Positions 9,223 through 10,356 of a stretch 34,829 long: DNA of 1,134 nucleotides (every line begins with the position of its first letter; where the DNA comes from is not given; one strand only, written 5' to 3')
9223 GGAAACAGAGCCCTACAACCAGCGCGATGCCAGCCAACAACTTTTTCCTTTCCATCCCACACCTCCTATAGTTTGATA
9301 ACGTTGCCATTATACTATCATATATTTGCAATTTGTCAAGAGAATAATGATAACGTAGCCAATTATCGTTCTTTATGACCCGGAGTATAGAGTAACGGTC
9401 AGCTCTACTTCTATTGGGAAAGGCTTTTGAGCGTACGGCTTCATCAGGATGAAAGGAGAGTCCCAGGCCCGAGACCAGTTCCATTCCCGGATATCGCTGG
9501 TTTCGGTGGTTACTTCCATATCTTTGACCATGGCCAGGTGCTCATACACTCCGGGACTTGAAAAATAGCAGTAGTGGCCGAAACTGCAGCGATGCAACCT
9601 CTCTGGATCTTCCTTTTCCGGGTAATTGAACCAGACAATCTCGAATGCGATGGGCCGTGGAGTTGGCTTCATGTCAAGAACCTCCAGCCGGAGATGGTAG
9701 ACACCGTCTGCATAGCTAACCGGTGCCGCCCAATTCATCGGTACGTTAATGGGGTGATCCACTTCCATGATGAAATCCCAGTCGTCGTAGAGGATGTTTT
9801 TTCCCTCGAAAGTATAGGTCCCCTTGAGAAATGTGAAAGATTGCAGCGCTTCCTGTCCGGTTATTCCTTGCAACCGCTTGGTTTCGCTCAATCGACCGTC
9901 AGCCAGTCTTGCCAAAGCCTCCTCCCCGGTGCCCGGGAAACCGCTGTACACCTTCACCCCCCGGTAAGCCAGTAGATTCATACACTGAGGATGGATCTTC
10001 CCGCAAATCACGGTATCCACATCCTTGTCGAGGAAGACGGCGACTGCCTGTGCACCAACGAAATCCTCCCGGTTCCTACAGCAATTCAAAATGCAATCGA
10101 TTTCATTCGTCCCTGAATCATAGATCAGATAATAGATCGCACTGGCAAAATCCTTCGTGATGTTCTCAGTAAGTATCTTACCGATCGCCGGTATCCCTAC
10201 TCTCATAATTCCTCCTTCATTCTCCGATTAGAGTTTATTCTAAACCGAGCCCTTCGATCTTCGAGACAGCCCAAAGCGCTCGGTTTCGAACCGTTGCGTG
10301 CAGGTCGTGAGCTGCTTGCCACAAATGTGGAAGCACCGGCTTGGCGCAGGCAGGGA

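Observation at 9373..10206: NifX/NifB-C-like cofactor-binding domain fused to an unrecognised C-terminal domain with a HxCx3HxC motif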

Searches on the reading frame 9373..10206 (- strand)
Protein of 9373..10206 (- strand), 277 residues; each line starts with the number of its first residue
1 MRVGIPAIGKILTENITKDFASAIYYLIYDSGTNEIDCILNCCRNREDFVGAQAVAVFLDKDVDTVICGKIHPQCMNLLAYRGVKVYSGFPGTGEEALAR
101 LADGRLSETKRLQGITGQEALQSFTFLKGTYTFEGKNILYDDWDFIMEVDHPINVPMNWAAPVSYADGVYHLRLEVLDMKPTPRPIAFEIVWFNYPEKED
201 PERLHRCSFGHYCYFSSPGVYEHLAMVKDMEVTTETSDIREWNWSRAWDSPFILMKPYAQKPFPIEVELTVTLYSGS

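Call 3: search_protein_families(library=pfam, proteins=[window:9373-10206:-], max_evalue=10)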
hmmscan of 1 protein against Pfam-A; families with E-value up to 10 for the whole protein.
window:9373-10206:- (277 aa): 1 family
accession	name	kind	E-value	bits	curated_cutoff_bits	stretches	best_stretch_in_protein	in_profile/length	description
PF02579.22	Nitro_FeMo-Co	-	1.4e-10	41.7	26.3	1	14-101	3-92/94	Dinitrogenase iron-molybdenum cofactor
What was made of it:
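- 9883..10206 (-): N-terminal NifX-superfamily alpha/beta domain, residues 1-108. The Pfam match covers residues 14-101, nt 9904-10167. PF02579, E 1.4e-10 (call 3).
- On Pfam PF02579 Nitro_FeMo-Co (NifX/NafY/NifB-C superfamily): 41.7 bits against a cut-off of 26.3, E 1.4e-10, residues 14-101 covering profile positions 3-92 of 94 (call 3).
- Closest known: NifX / NafY / NifB C-terminal domain. Same: Same Pfam family, PF02579, matched above the gathering score (call 3).
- Checked: It matches Pfam PF02579 Nitro_FeMo-Co over residues 14-101 (E 1.4e-10, 41.7 bits; curated cut-off 26.3) (call 3).
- The N-domain is a member of PF02579 (call 3).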

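Call 4: search_protein_families(library=ncbifam, proteins=[window:9373-10206:-], max_evalue=10)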
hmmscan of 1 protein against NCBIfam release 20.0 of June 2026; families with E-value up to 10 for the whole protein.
window:9373-10206:- (277 aa): 1 family
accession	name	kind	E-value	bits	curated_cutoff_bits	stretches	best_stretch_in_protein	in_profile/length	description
NF041136.1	MrpORP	equivalog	0.26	10.5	450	1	55-98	313-356/365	iron-sulfur cluster carrier protein MrpORP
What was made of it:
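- On Corrinoid reductive activators (RamA/RACE): Pfam and NCBIfam find only PF02579 in the protein (calls 3, 4).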

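Call 9: find_homologous_proteins(query=window:9373-10206:-)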
Query window:9373-10206:- (277 aa): 10 proteins with E <= 0.001 among 832 candidates.
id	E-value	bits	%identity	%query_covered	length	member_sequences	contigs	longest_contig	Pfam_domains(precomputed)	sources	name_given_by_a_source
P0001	1.6e-176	604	93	99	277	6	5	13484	PF02579.23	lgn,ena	-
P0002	2.3e-148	511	77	99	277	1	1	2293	PF02579.23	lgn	-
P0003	4.2e-138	478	74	100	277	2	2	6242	PF02579.23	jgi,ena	jgi:predicted Fe-Mo cluster-binding NifX family protein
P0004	6.5e-138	477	72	100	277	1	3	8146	PF02579.23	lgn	-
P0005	5.8e-135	467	70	99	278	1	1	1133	PF02579.23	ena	-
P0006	2.5e-131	455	68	99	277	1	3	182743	PF02579.23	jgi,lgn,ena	-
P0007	1.7e-91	324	51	96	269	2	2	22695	PF02579.23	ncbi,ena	-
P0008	1.6e-78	282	46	97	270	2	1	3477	PF02579.23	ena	-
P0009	1.5e-75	272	43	99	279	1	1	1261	PF02579.23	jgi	jgi:predicted Fe-Mo cluster-binding NifX family protein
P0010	1.1e-71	260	43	100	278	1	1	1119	PF02579.23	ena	-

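Call 16: find_encoding_contigs(protein=P0006, flank=10000, max_places=3)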
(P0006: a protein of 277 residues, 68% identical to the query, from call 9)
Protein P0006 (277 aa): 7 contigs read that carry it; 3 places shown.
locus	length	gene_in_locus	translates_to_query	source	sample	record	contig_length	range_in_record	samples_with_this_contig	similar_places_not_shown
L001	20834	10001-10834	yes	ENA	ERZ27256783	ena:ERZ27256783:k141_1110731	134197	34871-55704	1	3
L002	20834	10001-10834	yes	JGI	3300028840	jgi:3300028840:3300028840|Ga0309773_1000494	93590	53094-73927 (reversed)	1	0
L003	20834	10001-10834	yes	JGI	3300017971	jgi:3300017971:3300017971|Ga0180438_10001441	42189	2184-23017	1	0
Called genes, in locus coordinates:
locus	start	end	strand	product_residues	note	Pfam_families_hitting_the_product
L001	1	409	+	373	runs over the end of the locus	PF01321:Creatinase_N (weak), PF00557:Peptidase_M24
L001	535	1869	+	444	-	PF01547:SBP_bac_1, PF13416:SBP_bac_8, PF13531:SBP_bac_11 (faint)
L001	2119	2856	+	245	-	PF00528:BPD_transp_1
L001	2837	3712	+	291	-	PF00528:BPD_transp_1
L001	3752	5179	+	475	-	PF06253:MTTB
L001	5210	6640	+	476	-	PF06253:MTTB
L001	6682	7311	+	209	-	PF02607:B12-binding_2, PF02310:B12-binding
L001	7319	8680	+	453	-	PF00514:Arm (faint), PF02985:HEAT (faint), PF13513:HEAT_EZ (faint), PF13646:HEAT_2, PF25767:ARM_TBCD_2nd (faint), PF03130:HEAT_PBS (faint), PF13646:HEAT_2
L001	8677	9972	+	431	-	PF13646:HEAT_2, PF02985:HEAT (faint), PF03130:HEAT_PBS (faint), PF12755:Vac14_Fab1_bd (faint), PF13513:HEAT_EZ (faint), PF00514:Arm (faint), PF13646:HEAT_2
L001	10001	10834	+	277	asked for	PF02579:Nitro_FeMo-Co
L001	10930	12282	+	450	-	PF01547:SBP_bac_1, PF13416:SBP_bac_8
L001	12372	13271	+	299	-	PF00528:BPD_transp_1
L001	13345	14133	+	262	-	PF00528:BPD_transp_1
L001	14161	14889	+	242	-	PF07796:DUF1638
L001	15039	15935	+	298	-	PF13431:TPR_17 (faint), PF21033:RMD1-3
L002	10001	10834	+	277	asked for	PF02579:Nitro_FeMo-Co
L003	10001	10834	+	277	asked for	PF02579:Nitro_FeMo-Co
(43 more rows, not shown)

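Call 18: find_encoding_contigs(protein=P0007, flank=10000, max_places=3)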
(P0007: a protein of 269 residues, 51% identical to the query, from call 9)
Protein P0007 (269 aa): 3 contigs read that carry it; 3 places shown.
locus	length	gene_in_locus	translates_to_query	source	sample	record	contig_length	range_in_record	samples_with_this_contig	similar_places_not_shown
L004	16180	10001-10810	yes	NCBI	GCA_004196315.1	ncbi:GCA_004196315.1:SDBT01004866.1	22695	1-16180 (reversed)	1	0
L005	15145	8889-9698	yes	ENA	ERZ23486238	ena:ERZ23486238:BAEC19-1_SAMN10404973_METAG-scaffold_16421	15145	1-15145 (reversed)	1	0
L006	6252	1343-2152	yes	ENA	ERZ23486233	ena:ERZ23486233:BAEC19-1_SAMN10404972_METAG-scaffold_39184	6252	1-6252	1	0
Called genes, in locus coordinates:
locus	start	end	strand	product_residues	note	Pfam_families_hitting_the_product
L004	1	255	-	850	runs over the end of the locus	PF00703:Glyco_hydro_2, PF02836:Glyco_hydro_2_C (faint)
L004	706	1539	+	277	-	PF13290:CHB_HEX_C_1, PF13287:Fn3_assoc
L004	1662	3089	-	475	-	PF06253:MTTB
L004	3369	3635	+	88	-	-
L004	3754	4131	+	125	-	PF06249:EutQ, PF05899:Cupin_3, PF07883:Cupin_2 (weak)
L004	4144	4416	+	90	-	-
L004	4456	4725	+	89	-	-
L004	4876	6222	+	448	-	PF01547:SBP_bac_1, PF13531:SBP_bac_11 (faint), PF13416:SBP_bac_8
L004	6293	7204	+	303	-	PF00528:BPD_transp_1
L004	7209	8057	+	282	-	PF00528:BPD_transp_1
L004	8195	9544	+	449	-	PF07690:MFS_1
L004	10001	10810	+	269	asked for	PF02579:Nitro_FeMo-Co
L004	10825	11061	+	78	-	-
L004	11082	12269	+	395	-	PF01136:Peptidase_U32, PF16325:Peptidase_U32_C (weak)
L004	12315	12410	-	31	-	-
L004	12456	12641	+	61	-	PF09957:VapB_antitoxin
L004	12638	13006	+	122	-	PF01850:PIN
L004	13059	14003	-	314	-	PF01645:Glu_synthase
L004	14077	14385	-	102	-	-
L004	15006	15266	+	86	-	PF13711:DUF4160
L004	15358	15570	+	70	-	-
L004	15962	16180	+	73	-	?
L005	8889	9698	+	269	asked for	PF02579:Nitro_FeMo-Co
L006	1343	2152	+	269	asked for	PF02579:Nitro_FeMo-Co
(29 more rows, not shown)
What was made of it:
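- P0007, MttB about 7 kb away (call 18);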

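Call 22: predict_structure(alignment_id=A1)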
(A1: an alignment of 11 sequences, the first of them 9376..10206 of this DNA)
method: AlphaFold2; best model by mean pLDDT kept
length: 277 residues; sequences in the alignment: 11
mean_pLDDT: 83.5   pTM: 0.85
mean pLDDT of the five models: 83.5, 81.9, 79.6, 65.0, 56.1
residues with pLDDT >= 90: 144; 70-90: 68; 50-70: 62; < 50: 3
segments of 3 or more residues with pLDDT < 50: none
pLDDT, mean of each block of 10 residues (from residue 1): 97 97 97 95 89 94 97 92 94 97 93 58 86 71 65 58 72 96 91 74 62 92 85 64 65 85 93 84
secondary structure, 60 per line:
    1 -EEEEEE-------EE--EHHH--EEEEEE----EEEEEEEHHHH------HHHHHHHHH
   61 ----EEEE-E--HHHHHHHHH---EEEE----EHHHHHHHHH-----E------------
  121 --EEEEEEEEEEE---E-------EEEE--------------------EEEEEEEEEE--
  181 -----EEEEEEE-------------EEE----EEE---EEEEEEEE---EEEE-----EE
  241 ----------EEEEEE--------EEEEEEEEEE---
elements in order: E2-7 E25-30 E35-41 H42-45 H52-60 E65-68 H73-81 E85-88 H94-102 E123-133 E145-148 E169-178 E186-192 E206-208 E213-215 E219-226 E230-233 E251-256 E265-274
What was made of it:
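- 9844..9882 (-): Variable linker, residues 109-121. This block has low pLDDT (58) in the full-length model (call 22).
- On Pfam PF02579 Nitro_FeMo-Co (NifX/NafY/NifB-C superfamily): N-domain pLDDT is 89-97 (call 22).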

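Call 25: fold_search(model_id=the predicted structure, library=pdb)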
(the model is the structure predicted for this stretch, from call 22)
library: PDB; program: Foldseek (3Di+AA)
matches with E <= 10: 1508; with E <= 0.001: 14
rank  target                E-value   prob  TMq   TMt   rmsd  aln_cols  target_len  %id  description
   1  1rdu_MODEL_1_A        3.9e-08  1.00  0.36  0.81   3.6       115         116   31  NMR STRUCTURE OF A PUTATIVE NIFB PROTEIN FROM THERMOTOGA (TM1290), WHICH BELONGS TO THE DUF35 FAMILY (released 2004-07-06)
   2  2wfb                  1.3e-06  1.00  0.36  0.78   2.2       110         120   21  High resolution structure of the apo form of the orange protein (ORP) from Desulfovibrio gigas (released 2010-05-26)
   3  2yx6_D                8.6e-06  1.00  0.33  0.76   3.6       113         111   19  Crystal structure of PH0822 (released 2007-10-30)
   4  2yx6_C                1.1e-05  1.00  0.33  0.76   3.2       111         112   19  Crystal structure of PH0822 (released 2007-10-30)
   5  1t3v_MODEL_1_A        1.1e-05  1.00  0.36  0.76   3.7       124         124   19  The NMR solution structure of TM1816 (released 2004-12-14)
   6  1o13                  1.8e-05  1.00  0.33  0.78   2.7       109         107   24  Crystal structure of a putative dinitrogenase iron-molybdenum cofactor (tm1816) from thermotoga maritima at 1.83 A resol (released 2002-12-18)
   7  2yx6_A                3.6e-05  1.00  0.32  0.76   3.3       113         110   18  Crystal structure of PH0822 (released 2007-10-30)
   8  1eo1_MODEL_1_A        4.2e-05  1.00  0.35  0.72   5.3       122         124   22  Solution structure of hypothetical protein MTH1175 from Methanobacterium thermoautotrophicum (released 2000-12-20)
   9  2yx6_B                6.3e-05  1.00  0.32  0.76   3.3       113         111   18  Crystal structure of PH0822 (released 2007-10-30)
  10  2qtd                  7.9e-05  1.00  0.30  0.74   3.7       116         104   17  Crystal structure of a putative dinitrogenase (mj0327) from methanocaldococcus jannaschii dsm at 1.70 A resolution (released 2007-08-21)
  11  7c9z_A                4.8e-04  0.92  0.22  0.23  12.0       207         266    8  Coxsackievirus B1 F-particle (released 2020-08-12)
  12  5owx_2                5.4e-04  0.96  0.25  0.33  10.7       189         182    8  Inside-out FMDV A10 capsid (released 2017-09-20)
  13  2re2_A                6.1e-04  1.00  0.32  0.70   3.2       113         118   16  CRYSTAL STRUCTURE OF A PUTATIVE IRON-MOLYBDENUM COFACTOR (FEMO-CO) DINITROGENASE (TA1041M) FROM THERMOPLASMA ACIDOPHIL (released 2007-10-09)
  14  2re2_B                9.6e-04  1.00  0.34  0.74   4.0       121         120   16  CRYSTAL STRUCTURE OF A PUTATIVE IRON-MOLYBDENUM COFACTOR (FEMO-CO) DINITROGENASE (TA1041M) FROM THERMOPLASMA ACIDOPHIL (released 2007-10-09)
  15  7de2_A                1.1e-03  0.60  0.21  0.21  15.6       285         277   11  iron and alpha-ketoglutarate-dependent endoperoxidase NvfI (released 2021-07-14)
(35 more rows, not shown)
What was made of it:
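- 9883..10206 (-): Foldseek top hits are 1rdu, 2wfb ORP, PH0822, TM1816 and MTH1175 with probability 1.0 (call 25). pLDDT is 89-97 (call 22).
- On Pfam PF02579 Nitro_FeMo-Co (NifX/NafY/NifB-C superfamily): Foldseek probability 1.0 to 1rdu, 2wfb, 2yx6, 1o13, 1eo1, 2qtd and 2re2, with TM 0.70-0.81 normalised to the target (call 25).
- Closest known: Orange protein ORP. Same: Same fold as the N-domain (Foldseek E 1.3e-6, TM 0.78 normalised to the target; call 25).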

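Call 37: find_related_loci(query=A1, collection=metagenome_contigs, flank=10000)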
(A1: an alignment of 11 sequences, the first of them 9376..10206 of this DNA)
Query A1 (277 aa) in metagenome_contigs; peptide patterns used: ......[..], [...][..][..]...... (x = any residue, [..] = any of these).
309 stretches matched a pattern; 5 encode a relative of the query (tblastn E <= 1e-3); 5 distinct loci.
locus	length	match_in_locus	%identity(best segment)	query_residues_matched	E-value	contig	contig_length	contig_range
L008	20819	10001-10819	68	1-273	3e-135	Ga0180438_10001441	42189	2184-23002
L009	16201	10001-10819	52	1-274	2e-100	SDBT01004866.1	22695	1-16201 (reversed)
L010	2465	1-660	46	58-277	1e-70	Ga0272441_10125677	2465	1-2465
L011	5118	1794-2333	36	99-275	5e-23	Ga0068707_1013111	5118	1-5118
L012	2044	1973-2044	63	127-150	5e-6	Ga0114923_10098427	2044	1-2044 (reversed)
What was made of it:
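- Tried and rejected: A metagenome contig scan, which gave only 5 loci, 2 of them already known (call 37).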

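Call 38: find_encoding_contigs(protein=P0004, flank=10000, max_places=3)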
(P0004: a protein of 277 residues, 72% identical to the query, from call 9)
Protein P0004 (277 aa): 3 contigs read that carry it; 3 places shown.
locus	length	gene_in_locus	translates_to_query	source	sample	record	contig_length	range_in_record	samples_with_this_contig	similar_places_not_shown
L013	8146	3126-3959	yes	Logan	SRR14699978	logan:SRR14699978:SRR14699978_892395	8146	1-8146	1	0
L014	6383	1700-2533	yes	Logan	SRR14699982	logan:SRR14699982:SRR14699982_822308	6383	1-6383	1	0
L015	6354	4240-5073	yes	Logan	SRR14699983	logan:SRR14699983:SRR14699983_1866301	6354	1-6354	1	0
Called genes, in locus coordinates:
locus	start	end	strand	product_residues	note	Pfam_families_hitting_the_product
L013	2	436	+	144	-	?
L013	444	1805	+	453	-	PF00514:Arm (faint), PF02985:HEAT (faint), PF13513:HEAT_EZ (faint), PF13646:HEAT_2, PF03130:HEAT_PBS (faint), PF13646:HEAT_2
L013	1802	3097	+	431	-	PF13646:HEAT_2, PF03130:HEAT_PBS (faint), PF00514:Arm (faint), PF13513:HEAT_EZ (faint), PF02985:HEAT (faint), PF13646:HEAT_2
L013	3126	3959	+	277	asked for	PF02579:Nitro_FeMo-Co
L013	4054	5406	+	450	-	PF01547:SBP_bac_1, PF13416:SBP_bac_8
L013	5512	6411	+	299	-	PF00528:BPD_transp_1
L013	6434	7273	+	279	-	PF00528:BPD_transp_1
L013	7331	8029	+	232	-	PF07796:DUF1638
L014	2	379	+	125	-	?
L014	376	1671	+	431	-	PF13646:HEAT_2, PF03130:HEAT_PBS (faint), PF00514:Arm (faint), PF13513:HEAT_EZ (faint), PF02985:HEAT (faint), PF13646:HEAT_2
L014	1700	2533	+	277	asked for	PF02579:Nitro_FeMo-Co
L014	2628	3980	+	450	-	PF01547:SBP_bac_1, PF13416:SBP_bac_8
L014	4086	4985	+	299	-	PF00528:BPD_transp_1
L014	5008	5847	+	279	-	PF00528:BPD_transp_1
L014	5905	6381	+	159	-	?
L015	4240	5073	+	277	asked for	PF02579:Nitro_FeMo-Co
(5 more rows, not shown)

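Call 39: find_encoding_contigs(protein=P0008, flank=10000, max_places=3)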
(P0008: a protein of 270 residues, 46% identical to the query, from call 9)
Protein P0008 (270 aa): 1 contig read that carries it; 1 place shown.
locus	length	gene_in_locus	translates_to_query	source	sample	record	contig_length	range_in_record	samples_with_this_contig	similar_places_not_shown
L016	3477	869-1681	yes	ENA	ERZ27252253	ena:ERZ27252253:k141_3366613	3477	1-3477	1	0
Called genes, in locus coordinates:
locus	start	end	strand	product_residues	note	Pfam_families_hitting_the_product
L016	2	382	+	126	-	?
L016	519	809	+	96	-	-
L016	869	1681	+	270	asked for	PF02579:Nitro_FeMo-Co (weak)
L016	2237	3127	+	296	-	PF06253:MTTB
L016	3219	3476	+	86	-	?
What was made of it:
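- P0008, MttB 550 nt downstream (call 39);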

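Call 40: find_encoding_contigs(protein=P0003, flank=10000, max_places=3)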
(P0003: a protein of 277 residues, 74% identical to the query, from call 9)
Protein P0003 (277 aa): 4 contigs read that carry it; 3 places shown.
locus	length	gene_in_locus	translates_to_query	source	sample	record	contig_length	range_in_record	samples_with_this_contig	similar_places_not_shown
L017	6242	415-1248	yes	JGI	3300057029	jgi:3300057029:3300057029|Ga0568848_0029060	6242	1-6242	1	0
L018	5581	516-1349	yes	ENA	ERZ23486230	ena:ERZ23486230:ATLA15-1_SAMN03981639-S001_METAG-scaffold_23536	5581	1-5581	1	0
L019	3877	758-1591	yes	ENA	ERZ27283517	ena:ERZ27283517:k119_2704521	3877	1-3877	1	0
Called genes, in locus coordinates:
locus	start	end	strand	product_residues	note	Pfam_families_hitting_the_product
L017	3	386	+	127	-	?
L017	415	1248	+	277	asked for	PF02579:Nitro_FeMo-Co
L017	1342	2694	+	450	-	PF01547:SBP_bac_1, PF13416:SBP_bac_8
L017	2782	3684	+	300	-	PF00528:BPD_transp_1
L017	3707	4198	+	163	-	-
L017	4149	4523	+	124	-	PF00528:BPD_transp_1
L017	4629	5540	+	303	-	PF21033:RMD1-3, PF13431:TPR_17 (faint)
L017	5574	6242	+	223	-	?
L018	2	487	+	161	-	?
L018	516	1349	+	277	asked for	PF02579:Nitro_FeMo-Co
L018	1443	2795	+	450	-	PF01547:SBP_bac_1, PF13416:SBP_bac_8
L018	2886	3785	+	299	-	PF00528:BPD_transp_1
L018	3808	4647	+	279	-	PF00528:BPD_transp_1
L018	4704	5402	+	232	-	PF07796:DUF1638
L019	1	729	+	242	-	?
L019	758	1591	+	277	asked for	PF02579:Nitro_FeMo-Co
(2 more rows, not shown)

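Call 48: find_homologous_proteins(query=A4, max_evalue=0.00001)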
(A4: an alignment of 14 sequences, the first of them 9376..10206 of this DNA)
Query A4 (14 sequences) (277 aa, profile of the alignment): 11 proteins with E <= 0.00001 among 8000 candidates.
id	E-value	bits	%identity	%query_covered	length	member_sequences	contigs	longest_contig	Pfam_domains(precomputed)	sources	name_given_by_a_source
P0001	6.8e-142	490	93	99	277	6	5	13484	PF02579.23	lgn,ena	-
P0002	4.8e-140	484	77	99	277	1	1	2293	PF02579.23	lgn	-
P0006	6.3e-139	480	68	99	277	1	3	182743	PF02579.23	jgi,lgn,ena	-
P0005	5.8e-138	477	70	99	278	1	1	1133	PF02579.23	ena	-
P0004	1.2e-137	476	72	100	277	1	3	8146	PF02579.23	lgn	-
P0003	2.9e-136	471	74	100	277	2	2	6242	PF02579.23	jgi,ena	jgi:predicted Fe-Mo cluster-binding NifX family protein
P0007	1.6e-124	433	51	96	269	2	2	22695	PF02579.23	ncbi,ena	-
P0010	6.9e-121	421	43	100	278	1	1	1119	PF02579.23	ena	-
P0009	2.8e-117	409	43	99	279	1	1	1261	PF02579.23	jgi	jgi:predicted Fe-Mo cluster-binding NifX family protein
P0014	3.1e-107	376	39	97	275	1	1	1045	PF02579.23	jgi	jgi:predicted Fe-Mo cluster-binding NifX family protein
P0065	3.4e-90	320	37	100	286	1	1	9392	PF02579.23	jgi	-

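Call 49: find_encoding_contigs(protein=P0065, flank=10000, max_places=3)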
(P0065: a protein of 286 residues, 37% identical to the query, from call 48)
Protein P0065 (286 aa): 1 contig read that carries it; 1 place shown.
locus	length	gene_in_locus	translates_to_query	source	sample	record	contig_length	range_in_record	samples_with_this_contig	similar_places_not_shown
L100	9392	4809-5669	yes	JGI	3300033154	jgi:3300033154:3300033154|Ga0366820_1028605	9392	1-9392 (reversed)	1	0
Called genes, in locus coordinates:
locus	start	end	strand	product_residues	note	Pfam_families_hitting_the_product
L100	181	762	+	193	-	-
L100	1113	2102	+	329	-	-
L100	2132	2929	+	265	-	PF00106:adh_short, PF08659:KR, PF13561:adh_short_C2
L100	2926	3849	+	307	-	PF00294:PfkB, PF08543:Phos_pyr_kin (weak)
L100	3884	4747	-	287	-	PF00702:Hydrolase, PF13419:HAD_2, PF13242:Hydrolase_like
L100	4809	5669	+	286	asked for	PF02579:Nitro_FeMo-Co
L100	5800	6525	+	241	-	PF08659:KR, PF00106:adh_short, PF13561:adh_short_C2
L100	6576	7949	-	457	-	PF02985:HEAT (faint), PF03130:HEAT_PBS (faint), PF12717:Cnd1 (faint), PF13513:HEAT_EZ (faint), PF13646:HEAT_2, PF21581:SCD (faint), PF25786:HEAT_GCN1_C (faint), PF13646:HEAT_2, +1 more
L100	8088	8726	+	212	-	PF02607:B12-binding_2, PF02310:B12-binding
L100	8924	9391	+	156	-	?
